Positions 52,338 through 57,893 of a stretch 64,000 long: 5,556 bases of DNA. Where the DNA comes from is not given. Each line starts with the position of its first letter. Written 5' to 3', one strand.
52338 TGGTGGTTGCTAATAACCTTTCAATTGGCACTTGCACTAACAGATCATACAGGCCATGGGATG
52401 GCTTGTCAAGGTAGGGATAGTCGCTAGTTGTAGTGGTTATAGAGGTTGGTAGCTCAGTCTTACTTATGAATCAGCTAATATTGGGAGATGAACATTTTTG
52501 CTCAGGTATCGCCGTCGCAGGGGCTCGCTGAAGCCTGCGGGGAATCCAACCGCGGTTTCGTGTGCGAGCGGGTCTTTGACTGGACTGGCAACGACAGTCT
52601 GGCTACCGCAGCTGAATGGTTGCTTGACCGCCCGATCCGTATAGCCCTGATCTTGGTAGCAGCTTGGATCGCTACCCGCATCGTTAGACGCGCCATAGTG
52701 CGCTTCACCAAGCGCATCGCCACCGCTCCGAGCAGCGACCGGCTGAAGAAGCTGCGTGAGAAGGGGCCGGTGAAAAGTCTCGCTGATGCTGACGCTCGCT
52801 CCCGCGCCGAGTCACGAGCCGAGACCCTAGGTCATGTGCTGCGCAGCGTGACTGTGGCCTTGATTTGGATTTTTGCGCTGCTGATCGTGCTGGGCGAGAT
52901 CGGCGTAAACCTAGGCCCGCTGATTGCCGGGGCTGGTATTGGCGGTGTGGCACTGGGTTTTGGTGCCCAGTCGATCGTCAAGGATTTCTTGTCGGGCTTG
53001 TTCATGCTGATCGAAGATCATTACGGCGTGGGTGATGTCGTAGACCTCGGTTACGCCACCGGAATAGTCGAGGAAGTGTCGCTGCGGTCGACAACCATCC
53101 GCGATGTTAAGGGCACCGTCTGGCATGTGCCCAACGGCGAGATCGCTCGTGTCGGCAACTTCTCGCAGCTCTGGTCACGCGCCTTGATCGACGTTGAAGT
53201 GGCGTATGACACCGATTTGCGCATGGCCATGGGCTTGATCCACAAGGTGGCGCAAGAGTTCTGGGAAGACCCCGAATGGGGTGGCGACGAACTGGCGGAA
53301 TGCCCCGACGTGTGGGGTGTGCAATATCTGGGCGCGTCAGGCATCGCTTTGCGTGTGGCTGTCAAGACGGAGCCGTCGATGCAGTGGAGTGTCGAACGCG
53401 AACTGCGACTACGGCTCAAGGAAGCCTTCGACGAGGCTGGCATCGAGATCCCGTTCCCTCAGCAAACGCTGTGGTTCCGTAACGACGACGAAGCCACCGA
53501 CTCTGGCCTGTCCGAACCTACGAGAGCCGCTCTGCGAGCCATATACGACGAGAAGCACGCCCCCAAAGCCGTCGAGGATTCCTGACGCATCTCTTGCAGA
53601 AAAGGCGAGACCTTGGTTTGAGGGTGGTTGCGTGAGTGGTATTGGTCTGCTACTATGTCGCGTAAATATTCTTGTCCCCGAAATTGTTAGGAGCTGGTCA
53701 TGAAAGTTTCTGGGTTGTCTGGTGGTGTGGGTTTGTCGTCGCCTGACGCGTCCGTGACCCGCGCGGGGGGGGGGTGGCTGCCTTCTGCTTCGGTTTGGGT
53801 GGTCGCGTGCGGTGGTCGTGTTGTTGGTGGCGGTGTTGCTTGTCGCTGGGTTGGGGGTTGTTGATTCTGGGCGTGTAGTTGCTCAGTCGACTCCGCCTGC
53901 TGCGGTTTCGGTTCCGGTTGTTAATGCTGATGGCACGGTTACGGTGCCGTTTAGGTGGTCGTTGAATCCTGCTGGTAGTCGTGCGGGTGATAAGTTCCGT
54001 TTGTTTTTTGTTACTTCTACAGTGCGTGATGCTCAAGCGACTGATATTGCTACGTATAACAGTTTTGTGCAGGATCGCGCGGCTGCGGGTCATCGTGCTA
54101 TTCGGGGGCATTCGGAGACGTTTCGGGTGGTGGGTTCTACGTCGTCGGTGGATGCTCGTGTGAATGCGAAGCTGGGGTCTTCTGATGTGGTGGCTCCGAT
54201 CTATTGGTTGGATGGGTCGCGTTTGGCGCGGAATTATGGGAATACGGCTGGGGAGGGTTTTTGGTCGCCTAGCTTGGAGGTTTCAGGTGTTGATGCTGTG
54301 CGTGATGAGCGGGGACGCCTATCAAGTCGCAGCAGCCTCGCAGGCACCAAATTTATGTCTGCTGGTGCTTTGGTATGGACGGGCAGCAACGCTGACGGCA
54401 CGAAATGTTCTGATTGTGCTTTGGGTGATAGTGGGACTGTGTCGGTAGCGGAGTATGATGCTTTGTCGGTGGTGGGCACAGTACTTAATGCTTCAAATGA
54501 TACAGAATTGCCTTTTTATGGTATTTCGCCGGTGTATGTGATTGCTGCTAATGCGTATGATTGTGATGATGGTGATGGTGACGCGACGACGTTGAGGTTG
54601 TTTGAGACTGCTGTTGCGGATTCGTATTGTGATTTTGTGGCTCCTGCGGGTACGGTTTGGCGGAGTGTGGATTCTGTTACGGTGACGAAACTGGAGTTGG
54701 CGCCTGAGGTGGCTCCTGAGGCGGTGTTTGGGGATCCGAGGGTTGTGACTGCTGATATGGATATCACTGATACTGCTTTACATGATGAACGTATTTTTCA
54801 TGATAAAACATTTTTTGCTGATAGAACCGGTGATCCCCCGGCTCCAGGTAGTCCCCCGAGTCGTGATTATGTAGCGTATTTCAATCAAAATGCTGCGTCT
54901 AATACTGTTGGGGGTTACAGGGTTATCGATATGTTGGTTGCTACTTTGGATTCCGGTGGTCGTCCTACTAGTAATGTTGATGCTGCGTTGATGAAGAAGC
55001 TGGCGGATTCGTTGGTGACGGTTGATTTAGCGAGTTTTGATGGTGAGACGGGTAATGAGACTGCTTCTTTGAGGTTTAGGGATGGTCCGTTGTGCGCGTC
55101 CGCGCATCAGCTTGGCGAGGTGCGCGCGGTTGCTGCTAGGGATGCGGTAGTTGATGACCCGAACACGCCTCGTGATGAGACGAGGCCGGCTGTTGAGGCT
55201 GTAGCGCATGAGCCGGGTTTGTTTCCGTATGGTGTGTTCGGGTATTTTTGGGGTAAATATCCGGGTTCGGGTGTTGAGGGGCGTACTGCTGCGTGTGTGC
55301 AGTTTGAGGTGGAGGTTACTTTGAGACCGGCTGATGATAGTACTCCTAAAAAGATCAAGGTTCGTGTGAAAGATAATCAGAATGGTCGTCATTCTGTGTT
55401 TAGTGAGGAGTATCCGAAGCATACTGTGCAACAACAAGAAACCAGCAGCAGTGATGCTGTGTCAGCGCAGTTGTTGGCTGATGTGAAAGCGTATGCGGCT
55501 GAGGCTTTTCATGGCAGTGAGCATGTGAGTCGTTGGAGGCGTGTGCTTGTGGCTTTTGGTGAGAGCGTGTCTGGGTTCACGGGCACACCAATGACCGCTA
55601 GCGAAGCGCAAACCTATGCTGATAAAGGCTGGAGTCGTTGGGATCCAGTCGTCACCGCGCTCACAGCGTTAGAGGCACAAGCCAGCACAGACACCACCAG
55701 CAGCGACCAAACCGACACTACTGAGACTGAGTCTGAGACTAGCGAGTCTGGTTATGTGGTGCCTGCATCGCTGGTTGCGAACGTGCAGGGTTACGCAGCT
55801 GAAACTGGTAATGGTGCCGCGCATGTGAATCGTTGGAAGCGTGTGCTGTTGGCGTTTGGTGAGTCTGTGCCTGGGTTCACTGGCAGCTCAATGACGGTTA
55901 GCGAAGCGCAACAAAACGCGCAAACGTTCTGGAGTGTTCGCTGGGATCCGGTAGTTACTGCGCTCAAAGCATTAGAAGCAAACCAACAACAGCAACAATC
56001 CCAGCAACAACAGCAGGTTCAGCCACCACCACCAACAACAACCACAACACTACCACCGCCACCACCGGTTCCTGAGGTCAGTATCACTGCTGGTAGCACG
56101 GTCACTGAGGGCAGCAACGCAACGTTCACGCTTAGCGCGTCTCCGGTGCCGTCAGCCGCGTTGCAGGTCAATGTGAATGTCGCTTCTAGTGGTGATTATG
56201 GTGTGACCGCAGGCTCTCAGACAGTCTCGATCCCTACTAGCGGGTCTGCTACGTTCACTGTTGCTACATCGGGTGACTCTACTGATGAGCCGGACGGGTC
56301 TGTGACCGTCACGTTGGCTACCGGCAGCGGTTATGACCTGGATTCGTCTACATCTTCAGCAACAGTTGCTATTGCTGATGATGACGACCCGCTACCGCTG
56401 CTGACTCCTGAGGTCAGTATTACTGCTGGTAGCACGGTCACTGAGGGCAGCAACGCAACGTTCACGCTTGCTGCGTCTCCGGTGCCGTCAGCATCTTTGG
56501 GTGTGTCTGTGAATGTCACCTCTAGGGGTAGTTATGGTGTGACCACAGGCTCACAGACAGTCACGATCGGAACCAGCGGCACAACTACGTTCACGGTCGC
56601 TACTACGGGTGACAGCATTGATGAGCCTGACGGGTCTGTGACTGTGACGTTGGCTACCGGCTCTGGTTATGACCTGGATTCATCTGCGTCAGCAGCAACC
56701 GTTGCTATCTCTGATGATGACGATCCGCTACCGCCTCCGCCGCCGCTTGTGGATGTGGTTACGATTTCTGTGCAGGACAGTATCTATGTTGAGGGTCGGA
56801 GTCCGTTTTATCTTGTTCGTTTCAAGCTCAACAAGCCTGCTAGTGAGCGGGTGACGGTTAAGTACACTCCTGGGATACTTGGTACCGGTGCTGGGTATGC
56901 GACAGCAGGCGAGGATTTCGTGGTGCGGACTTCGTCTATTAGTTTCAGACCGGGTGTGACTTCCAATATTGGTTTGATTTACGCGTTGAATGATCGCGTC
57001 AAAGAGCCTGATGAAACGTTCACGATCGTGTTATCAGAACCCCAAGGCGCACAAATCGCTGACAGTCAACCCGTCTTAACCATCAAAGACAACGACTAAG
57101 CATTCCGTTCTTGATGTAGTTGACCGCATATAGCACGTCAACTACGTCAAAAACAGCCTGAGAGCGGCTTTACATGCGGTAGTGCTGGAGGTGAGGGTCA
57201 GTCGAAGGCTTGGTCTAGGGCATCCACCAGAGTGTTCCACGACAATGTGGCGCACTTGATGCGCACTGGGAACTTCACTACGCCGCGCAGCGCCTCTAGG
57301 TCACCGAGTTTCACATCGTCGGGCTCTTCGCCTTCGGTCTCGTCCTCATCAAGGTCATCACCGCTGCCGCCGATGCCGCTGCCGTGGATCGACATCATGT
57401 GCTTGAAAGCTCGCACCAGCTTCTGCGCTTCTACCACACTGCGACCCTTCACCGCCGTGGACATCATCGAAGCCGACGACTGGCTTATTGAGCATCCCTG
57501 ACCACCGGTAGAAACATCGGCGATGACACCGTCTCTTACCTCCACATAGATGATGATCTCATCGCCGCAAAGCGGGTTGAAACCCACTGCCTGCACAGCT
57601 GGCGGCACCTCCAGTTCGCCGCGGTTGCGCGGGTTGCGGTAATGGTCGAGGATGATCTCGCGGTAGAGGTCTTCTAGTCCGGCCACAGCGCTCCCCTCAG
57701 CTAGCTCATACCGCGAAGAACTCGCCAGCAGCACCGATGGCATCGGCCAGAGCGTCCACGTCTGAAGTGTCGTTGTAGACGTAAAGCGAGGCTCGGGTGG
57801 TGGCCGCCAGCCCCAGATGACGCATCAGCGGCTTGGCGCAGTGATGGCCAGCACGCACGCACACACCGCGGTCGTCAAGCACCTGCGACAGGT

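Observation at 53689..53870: G10 homopolymer uncouples a well-placed RBS+ATG from a 1095-aa Calx-beta surface-protein ORF: a possible slipped-strand phase switch, or an assembly error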

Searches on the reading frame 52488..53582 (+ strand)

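Call 8: search_protein_families(library=pfam, proteins=[window:52488-53582:+], max_evalue=0.01)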
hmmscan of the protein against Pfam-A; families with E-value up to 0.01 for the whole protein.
window:52488-53582:+ (365 aa): 3 families
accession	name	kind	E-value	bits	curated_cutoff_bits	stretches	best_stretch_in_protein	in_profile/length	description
PF00924.24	MS_channel_2nd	-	2.6e-17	63.1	20.2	1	163-226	2-67/68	Mechanosensitive ion channel, beta-domain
PF21082.3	MS_channel_3rd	-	3.7e-11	43.8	21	1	234-321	3-88/88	Mechanosensitive ion channel MscS, C-terminal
PF21088.3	MS_channel_1st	-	1.7e-08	34.7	23.1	1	122-161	3-42/42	Mechanosensitive ion channel, transmembrane helices 2/3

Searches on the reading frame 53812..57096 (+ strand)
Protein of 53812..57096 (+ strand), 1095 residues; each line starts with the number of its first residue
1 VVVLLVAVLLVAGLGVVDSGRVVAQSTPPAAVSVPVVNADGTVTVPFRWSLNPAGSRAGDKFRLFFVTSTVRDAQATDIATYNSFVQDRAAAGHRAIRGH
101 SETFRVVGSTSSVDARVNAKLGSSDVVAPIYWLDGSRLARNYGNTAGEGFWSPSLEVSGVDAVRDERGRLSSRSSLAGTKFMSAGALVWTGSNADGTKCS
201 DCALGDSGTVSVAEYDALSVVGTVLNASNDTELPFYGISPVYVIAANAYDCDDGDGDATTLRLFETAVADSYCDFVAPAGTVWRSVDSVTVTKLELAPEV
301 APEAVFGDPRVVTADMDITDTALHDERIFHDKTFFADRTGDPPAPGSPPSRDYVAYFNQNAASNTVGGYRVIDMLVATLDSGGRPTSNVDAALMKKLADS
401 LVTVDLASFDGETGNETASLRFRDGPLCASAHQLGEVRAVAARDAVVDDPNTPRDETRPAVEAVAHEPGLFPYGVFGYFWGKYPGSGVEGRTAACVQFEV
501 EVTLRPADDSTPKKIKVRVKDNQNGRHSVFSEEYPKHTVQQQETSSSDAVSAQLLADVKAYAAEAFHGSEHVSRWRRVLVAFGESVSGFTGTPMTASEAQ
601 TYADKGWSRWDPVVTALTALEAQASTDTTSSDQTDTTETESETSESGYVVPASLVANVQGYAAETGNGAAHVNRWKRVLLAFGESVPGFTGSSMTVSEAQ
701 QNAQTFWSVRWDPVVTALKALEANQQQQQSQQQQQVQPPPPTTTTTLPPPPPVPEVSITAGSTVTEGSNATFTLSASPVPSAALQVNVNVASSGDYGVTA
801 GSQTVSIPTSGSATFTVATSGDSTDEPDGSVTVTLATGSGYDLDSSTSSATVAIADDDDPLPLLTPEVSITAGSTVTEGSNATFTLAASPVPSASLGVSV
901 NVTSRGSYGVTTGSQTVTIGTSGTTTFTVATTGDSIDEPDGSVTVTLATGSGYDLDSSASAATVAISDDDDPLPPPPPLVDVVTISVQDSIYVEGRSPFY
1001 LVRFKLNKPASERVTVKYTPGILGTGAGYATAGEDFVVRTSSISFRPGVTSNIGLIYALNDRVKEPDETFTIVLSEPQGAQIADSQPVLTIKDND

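Call 8: search_protein_families(library=pfam, proteins=[window:53812-57096:+], max_evalue=0.01)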
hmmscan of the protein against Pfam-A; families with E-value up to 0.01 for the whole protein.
window:53812-57096:+ (1095 aa): 1 family
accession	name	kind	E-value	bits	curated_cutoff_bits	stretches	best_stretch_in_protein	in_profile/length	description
PF03160.20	Calx-beta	-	1.2e-10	41.9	27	1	999-1081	23-101/119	Calx-beta domain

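Call 9: search_protein_families(library=ncbifam, proteins=[window:53812-57096:+], max_evalue=0.01)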
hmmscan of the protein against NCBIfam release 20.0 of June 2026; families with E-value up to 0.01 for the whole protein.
window:53812-57096:+ (1095 aa): 1 family
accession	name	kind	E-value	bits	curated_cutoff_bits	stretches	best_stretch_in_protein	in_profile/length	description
TIGR00845.1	caca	equivalog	0.0036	15.1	679.85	1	1025-1078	434-487/921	sodium/calcium exchanger 1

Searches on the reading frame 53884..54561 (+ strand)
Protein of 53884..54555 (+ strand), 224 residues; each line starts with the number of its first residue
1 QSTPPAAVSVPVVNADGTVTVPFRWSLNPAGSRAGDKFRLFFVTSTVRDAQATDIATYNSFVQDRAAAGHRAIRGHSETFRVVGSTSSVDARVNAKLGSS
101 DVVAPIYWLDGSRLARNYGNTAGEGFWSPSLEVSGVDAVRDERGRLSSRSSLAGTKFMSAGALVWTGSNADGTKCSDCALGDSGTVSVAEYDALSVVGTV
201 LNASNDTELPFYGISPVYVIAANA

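Call 35: search_protein_families(library=pfam, proteins=[window:53884-54555:+], max_evalue=10)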
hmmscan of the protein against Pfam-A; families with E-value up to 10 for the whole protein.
seq(224 aa): 0 families

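Call 49: predict_structure(alignment_id=A2)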
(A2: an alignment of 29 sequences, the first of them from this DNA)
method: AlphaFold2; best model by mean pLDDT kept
length: 226 residues; sequences in the alignment: 29
mean_pLDDT: 85.2   pTM: 0.86
mean pLDDT of the five models: 85.2, 84.3, 83.7, 83.2, 82.8
residues with pLDDT >= 90: 134; 70-90: 42; 50-70: 50; < 50: 0
segments of 3 or more residues with pLDDT < 50: none
pLDDT, mean of each block of 10 residues (from residue 1): 80 93 95 93 94 98 98 96 96 79 85 76 63 75 81 54 86 92 93 58 93 95 85
secondary structure, 60 per line:
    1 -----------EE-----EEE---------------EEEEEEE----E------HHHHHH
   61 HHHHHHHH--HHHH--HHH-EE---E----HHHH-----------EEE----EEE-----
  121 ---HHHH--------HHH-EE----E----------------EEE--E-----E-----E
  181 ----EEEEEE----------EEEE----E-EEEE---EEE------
elements in order: E19-21 E37-43 H55-68 H71-74 H91-94 E106-108 E113-115 H124-127 E163-165 E185-190 E201-204 E211-214 E218-220

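Call 51: fold_search(model_id=the predicted structure, library=pdb)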
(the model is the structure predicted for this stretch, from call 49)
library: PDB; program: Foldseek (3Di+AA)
matches with E <= 10: 115; with E <= 0.001: 5
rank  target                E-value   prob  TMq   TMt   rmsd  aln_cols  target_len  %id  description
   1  1dy1                  3.7e-07  1.00  0.55  0.66   6.4       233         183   15  Murine endostatin, crystal form III (released 2001-01-21)
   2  1koe                  4.5e-07  1.00  0.55  0.70   3.6       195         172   16  ENDOSTATIN (released 1999-02-16)
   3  1dy0                  6.3e-07  1.00  0.55  0.68   4.2       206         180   16  Murine endostatin, crystal form II (released 2000-04-11)
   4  1dy2                  1.2e-06  1.00  0.52  0.68   3.9       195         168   17  Murine collagen alpha1(XV), endostatin domain (released 2001-01-21)
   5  1bnl_A                1.5e-05  1.00  0.54  0.66   4.0       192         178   16  ZINC DEPENDENT DIMERS OBSERVED IN CRYSTALS OF HUMAN ENDOSTATIN (released 1998-10-14)
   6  1jwi_B                1.6e-01  0.16  0.14  0.24  10.8        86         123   19  Crystal Structure of Bitiscetin, a von Willeband Factor-dependent Platelet Aggregation Inducer. (released 2001-11-28)
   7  3bdw_C                1.7e-01  0.15  0.21  0.36  15.1       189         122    8  Human CD94/NKG2A (released 2008-01-01)
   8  3ubu_B                2.6e-01  0.15  0.14  0.23  10.8        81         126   16  Crystal structure of agkisacucetin, a GpIb-binding snaclec (snake C-type lectin) that inhibits platelet (released 2012-04-11)
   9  1oz7_A                2.8e-01  0.14  0.24  0.37  11.6       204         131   11  Crystal structure of Echicetin from the venom of Indian saw-scaled viper (Echis carinatus) at 2.4 resolution (released 2003-12-30)
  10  6xfq_B                3.0e-01  0.21  0.15  0.26  10.3        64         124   19  Structure of a novel antithrombotic agent Agkisacucetin in complex with the platelet glycoprotein Ib receptor (released 2021-06-23)
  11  7qaj_B                3.0e-01  0.16  0.24  0.40  11.2       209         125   10  ZK002 with Anti-angiogenic and Anti-inflamamtory Properties (released 2023-06-14)
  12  1oz7_B                3.4e-01  0.18  0.15  0.26   9.8        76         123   14  Crystal structure of Echicetin from the venom of Indian saw-scaled viper (Echis carinatus) at 2.4 resolution (released 2003-12-30)
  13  3bdw_A                3.4e-01  0.13  0.20  0.33  15.3       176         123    8  Human CD94/NKG2A (released 2008-01-01)
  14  7qaj_H                3.4e-01  0.13  0.22  0.35  11.8       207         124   11  ZK002 with Anti-angiogenic and Anti-inflamamtory Properties (released 2023-06-14)
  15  1c3a_B                3.9e-01  0.14  0.24  0.39  11.6       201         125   10  CRYSTAL STRUCTURE OF FLAVOCETIN-A FROM THE HABU SNAKE VENOM, A NOVEL CYCLIC TETRAMER OF C-TYPE LECTIN-LIKE HETERODIMER (released 2000-03-06)
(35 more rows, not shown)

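Call 80: search_protein_families(library=pfam, alignment_id=A2, max_evalue=1)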
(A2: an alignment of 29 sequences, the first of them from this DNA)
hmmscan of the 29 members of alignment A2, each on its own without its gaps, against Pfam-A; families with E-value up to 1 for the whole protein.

A. member 1, seq(226 aa): 0 families

B. families by the number of members that match (of 29 scanned): 6 families
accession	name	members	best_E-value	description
PF15789.10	Hyr1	1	0.023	Hyphally regulated cell wall GPI-anchored protein 1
PF23790.1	Kyano_Gp96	1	0.063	Kyanoviridae Gp96 protein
PF17210.9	SdrD_B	1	0.089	SdrD B-like domain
PF06482.17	Endostatin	1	0.12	Collagenase NC10 and Endostatin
PF12988.13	TraQ_transposon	1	0.15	TraQ conjugal transfer protein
PF10648.15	Gmad2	1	0.17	Immunoglobulin-like domain of bacterial spore germination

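Call 81: search_solved_structures(query=A2, max_evalue=10, show_alignments=1)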
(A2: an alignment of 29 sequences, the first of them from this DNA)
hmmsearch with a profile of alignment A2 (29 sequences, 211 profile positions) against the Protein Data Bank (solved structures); distinct sequences matched with E-value up to 10: 3.
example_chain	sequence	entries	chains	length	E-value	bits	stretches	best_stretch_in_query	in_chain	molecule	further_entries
6dzi_R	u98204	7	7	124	0.42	13.4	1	34-70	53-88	50S ribosomal protein L20 | Large ribosomal subunit protein bL20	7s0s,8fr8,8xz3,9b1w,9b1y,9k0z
5o60_R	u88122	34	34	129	0.45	13.3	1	34-70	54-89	50S ribosomal protein L20 | Large ribosomal subunit protein bL20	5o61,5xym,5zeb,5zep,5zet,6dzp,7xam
8boq_C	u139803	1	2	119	0.5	13.1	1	103-153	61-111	Nitrogenase iron-iron protein delta chain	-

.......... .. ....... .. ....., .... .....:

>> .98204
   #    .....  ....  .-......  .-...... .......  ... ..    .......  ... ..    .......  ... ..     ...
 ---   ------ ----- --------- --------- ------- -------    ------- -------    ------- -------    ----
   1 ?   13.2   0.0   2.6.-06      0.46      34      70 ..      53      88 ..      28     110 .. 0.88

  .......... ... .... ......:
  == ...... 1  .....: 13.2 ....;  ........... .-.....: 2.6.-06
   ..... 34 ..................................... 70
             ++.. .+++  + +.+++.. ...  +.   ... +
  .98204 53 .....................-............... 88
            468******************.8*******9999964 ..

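Call 87: search_protein_representatives(alignment_id=A2)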
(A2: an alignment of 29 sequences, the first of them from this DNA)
Query: 29 sequences, 211 profile positions. Proteins with E-value up to 0.001 (for the whole library): 6588; up to 1e-10: 5291; up to 1e-30: 1969. The best 150 are listed.
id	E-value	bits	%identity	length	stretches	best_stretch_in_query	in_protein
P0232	0.0e+00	2566.6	-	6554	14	14-208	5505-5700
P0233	0.0e+00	2491.3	-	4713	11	18-209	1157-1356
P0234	0.0e+00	1916.1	-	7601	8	11-210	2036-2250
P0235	0.0e+00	1809.9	-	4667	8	17-207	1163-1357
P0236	0.0e+00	1653.9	-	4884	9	15-209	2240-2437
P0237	0.0e+00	1641.9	-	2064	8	17-207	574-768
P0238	0.0e+00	1640.0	-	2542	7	17-205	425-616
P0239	0.0e+00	1474.9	-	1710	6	14-208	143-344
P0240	0.0e+00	1461.4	-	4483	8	18-210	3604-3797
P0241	0.0e+00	1407.8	-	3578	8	12-209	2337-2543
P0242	0.0e+00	1386.5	-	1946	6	15-206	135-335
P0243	0.0e+00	1231.9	-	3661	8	13-208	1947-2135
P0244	0.0e+00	1227.6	-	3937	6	11-209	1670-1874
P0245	0.0e+00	1219.2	-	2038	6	10-208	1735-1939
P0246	0.0e+00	1191.8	-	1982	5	16-209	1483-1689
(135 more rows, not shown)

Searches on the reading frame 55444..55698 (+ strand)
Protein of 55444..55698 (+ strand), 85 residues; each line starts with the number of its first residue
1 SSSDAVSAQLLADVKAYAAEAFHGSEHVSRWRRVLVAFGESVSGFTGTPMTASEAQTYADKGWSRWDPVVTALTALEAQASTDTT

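Call 35: search_protein_families(library=pfam, proteins=[window:55444-55698:+], max_evalue=10)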
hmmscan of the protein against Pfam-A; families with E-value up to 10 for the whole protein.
seq(85 aa): 1 family
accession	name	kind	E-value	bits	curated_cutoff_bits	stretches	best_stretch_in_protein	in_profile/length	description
PF05064.18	Nsp1_C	-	0.066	13.5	24.1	1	15-61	30-76/114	Nsp1-like C-terminal region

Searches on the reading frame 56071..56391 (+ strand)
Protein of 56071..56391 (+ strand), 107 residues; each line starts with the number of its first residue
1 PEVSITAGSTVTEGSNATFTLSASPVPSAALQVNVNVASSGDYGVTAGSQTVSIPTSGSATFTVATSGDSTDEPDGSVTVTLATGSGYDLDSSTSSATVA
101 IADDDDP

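Call 35: search_protein_families(library=pfam, proteins=[window:56071-56391:+], max_evalue=10)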
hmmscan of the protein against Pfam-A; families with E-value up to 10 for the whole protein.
seq(107 aa): 1 family
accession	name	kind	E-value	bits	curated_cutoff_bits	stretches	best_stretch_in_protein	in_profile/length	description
PF20579.4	LapA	-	0.023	15.5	27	1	2-103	4-98/99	LapA domain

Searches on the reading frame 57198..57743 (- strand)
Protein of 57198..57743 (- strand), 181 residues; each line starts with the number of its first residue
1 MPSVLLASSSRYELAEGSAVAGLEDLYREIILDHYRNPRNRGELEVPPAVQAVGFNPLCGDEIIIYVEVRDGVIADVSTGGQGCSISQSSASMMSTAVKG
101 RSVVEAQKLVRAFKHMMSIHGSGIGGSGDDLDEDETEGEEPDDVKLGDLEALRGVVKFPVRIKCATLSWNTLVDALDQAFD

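Call 62: find_encoding_contigs(protein=window:57198-57743:-, flank=6000, max_places=10)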
Protein window:57198-57743:- (181 aa): no gene with exactly this product is on record in the collection.
